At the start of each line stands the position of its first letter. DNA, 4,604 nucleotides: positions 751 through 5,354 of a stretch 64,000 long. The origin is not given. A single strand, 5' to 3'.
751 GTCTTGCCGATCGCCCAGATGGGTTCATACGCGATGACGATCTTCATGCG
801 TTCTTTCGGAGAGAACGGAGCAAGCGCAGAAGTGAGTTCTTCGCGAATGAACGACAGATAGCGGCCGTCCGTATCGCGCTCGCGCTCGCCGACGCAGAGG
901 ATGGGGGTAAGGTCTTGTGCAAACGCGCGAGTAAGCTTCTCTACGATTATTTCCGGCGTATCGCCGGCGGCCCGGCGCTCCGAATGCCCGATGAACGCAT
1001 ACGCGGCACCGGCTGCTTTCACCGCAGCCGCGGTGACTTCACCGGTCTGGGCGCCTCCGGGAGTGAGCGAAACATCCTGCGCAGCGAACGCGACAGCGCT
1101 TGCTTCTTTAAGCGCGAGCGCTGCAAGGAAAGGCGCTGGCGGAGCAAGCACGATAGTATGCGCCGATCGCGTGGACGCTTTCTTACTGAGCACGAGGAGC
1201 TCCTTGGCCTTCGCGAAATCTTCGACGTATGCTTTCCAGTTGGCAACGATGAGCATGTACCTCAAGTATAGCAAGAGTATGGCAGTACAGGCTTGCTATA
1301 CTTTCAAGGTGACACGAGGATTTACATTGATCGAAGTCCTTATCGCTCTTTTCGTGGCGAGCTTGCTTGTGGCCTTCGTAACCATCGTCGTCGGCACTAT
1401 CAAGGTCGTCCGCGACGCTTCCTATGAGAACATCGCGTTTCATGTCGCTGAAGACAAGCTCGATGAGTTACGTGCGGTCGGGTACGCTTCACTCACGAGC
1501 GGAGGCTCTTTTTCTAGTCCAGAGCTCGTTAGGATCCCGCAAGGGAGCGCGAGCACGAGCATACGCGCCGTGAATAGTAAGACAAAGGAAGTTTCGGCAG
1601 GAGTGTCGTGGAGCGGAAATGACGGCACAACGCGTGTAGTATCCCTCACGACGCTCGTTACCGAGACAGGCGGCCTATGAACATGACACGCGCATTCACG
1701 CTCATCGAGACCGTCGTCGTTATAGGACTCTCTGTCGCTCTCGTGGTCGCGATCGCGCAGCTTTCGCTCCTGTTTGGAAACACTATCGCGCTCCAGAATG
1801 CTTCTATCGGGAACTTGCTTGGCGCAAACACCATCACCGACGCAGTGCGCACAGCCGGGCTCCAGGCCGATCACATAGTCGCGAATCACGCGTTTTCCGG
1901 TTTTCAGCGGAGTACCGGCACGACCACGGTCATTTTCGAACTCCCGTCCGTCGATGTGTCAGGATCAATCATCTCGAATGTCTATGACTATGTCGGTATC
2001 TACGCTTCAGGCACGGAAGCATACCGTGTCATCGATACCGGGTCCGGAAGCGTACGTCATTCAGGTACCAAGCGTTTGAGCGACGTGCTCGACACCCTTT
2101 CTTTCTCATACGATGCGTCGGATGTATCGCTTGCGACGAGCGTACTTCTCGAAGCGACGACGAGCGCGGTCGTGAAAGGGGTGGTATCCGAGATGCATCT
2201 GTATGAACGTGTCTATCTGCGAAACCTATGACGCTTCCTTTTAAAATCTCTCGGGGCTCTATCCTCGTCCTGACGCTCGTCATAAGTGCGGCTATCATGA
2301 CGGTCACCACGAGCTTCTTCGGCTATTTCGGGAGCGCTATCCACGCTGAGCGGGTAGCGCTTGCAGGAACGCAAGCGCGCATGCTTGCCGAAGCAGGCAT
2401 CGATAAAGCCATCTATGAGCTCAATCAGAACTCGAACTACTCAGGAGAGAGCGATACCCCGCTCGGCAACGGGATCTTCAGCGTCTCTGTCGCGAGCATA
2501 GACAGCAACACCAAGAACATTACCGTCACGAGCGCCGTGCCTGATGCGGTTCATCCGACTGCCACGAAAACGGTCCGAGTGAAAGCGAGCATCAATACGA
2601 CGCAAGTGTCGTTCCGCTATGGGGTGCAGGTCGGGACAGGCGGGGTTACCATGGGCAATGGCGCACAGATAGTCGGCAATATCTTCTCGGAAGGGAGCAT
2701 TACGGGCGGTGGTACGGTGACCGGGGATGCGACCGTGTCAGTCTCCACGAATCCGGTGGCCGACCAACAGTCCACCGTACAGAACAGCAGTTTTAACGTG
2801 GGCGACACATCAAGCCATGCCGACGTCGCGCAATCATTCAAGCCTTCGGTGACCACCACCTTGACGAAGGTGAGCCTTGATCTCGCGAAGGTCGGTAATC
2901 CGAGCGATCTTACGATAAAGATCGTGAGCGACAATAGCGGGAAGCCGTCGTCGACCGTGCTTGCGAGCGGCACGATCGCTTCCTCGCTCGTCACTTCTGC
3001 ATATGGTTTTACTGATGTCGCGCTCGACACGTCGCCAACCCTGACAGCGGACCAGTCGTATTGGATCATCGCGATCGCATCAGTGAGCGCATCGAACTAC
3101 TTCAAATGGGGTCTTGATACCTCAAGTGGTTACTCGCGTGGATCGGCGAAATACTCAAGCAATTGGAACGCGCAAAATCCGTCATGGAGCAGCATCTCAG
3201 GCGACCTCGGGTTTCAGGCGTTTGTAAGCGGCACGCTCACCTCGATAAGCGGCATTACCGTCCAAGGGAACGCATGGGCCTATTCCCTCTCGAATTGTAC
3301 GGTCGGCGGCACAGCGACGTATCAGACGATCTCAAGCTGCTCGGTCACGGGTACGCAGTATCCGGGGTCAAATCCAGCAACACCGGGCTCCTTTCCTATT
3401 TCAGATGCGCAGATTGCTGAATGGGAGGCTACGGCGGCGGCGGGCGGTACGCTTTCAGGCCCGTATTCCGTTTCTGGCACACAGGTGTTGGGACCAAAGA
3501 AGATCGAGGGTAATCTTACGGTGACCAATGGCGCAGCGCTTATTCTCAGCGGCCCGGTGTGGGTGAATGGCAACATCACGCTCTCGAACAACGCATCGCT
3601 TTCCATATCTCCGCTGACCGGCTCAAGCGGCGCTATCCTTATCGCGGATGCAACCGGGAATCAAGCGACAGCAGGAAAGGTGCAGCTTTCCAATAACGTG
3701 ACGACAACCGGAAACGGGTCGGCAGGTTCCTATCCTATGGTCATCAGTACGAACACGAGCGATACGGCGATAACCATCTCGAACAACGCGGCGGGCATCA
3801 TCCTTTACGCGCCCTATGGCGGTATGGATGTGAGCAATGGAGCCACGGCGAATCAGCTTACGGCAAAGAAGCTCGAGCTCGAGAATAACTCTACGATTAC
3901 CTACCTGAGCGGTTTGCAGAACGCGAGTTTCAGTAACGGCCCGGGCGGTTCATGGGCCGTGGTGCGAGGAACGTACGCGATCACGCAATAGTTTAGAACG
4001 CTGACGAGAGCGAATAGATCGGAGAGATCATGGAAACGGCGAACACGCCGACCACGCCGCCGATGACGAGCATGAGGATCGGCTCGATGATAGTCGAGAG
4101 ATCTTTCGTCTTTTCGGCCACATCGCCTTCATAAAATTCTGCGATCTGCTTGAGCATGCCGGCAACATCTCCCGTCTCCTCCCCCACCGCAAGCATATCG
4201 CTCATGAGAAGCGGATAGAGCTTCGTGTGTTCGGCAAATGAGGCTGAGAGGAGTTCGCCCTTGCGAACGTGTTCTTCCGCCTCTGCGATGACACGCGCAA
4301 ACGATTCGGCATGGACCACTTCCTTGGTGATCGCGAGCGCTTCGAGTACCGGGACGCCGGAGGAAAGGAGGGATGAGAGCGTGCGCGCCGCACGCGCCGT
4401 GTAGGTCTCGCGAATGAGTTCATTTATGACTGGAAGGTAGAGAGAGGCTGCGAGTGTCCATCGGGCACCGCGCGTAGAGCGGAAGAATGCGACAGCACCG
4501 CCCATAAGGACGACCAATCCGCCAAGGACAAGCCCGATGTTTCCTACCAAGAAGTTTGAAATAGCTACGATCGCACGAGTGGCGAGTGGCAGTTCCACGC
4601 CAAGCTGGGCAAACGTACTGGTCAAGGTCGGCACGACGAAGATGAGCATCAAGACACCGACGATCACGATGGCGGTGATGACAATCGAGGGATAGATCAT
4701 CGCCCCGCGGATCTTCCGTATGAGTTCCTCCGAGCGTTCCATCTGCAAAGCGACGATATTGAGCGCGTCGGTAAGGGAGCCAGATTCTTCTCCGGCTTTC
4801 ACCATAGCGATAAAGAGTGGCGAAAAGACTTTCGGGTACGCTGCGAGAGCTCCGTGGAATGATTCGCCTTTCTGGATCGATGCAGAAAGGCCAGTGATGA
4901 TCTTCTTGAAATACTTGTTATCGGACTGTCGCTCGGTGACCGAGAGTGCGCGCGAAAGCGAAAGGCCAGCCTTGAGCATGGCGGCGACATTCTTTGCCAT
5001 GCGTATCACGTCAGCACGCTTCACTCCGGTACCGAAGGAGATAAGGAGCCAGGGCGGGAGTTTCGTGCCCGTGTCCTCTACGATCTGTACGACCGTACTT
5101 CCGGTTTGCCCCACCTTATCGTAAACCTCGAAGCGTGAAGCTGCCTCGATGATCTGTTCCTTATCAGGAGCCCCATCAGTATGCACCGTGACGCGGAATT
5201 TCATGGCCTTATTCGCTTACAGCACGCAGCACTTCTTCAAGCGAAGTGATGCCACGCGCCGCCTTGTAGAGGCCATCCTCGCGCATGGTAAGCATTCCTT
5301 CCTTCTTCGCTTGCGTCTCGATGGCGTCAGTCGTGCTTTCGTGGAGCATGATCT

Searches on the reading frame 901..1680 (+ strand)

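Call 70: search_protein_families(library=pfam, proteins=[window:901-1680:+], max_evalue=0.001)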
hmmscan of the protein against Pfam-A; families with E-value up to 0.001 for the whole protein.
window:901-1680:+ (259 aa): 1 family
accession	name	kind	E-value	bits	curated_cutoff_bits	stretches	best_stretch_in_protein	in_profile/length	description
PF07963.17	N_methyl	-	1.4e-06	28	21.2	1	138-160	4-26/27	Prokaryotic N-terminal methylation motif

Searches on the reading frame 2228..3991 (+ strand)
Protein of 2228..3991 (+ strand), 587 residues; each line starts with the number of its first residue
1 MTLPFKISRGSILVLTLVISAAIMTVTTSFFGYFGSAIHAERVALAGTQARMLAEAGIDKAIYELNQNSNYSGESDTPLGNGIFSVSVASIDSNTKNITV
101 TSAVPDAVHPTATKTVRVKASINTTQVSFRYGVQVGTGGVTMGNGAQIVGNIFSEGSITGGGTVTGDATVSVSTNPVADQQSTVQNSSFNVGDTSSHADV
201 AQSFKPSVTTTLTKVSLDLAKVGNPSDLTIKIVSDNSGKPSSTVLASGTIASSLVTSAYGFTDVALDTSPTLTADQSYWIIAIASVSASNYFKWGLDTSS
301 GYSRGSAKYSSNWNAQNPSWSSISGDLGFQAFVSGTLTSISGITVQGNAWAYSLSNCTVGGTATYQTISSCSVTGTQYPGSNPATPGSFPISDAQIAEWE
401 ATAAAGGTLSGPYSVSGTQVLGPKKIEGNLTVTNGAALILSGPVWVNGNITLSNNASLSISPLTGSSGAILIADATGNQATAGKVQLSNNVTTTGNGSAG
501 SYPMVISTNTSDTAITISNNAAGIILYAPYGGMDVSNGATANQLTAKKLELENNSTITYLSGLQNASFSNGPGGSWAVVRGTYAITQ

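Call 13: search_protein_families(library=pfam, proteins=[window:2228-3991:+], max_evalue=0.001)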
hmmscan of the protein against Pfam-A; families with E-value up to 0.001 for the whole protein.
window:2228-3991:+ (587 aa): 0 families

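Call 97: find_encoding_contigs(protein=window:2228-3991:+, flank=10000, max_places=3)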
Protein window:2228-3991:+ (587 aa): 3 contigs read that carry it; 1 place shown.
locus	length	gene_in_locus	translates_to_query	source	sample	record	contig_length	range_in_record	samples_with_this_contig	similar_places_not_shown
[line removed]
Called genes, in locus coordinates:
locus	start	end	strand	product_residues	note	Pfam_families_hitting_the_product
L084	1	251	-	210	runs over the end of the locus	PF02163:Peptidase_M50 (weak)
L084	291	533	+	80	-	PF00830:Ribosomal_L28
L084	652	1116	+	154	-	PF00293:NUDIX (weak)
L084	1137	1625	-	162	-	-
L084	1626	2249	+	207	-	PF02777:Sod_Fe_C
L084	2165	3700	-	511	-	PF13567:DUF4131, PF03772:Competence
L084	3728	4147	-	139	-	PF00075:RNase_H, PF13456:RVT_3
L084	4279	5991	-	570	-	PF01368:DHH, PF02272:DHHA1, PF17768:RecJ_OB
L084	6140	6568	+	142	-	PF11969:DcpS_C, PF01230:HIT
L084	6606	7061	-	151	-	-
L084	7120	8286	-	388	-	PF00162:PGK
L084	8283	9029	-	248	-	PF00121:TIM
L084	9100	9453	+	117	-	-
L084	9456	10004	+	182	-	-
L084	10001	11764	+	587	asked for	-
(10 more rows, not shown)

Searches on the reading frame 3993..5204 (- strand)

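Call 13: search_protein_families(library=pfam, proteins=[window:3993-5204:-], max_evalue=0.001)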
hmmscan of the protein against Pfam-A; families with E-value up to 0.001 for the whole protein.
window:3993-5204:- (403 aa): 2 families
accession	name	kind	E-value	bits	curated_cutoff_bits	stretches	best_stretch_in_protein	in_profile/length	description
PF00482.28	T2SSF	-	1e-55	187.4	25.2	2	71-192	3-125/125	Type II secretion system (T2SS), protein F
PF00766.25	ETF_alpha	-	0.00085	19.7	27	0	54-88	8-42/81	Electron transfer flavoprotein FAD-binding domain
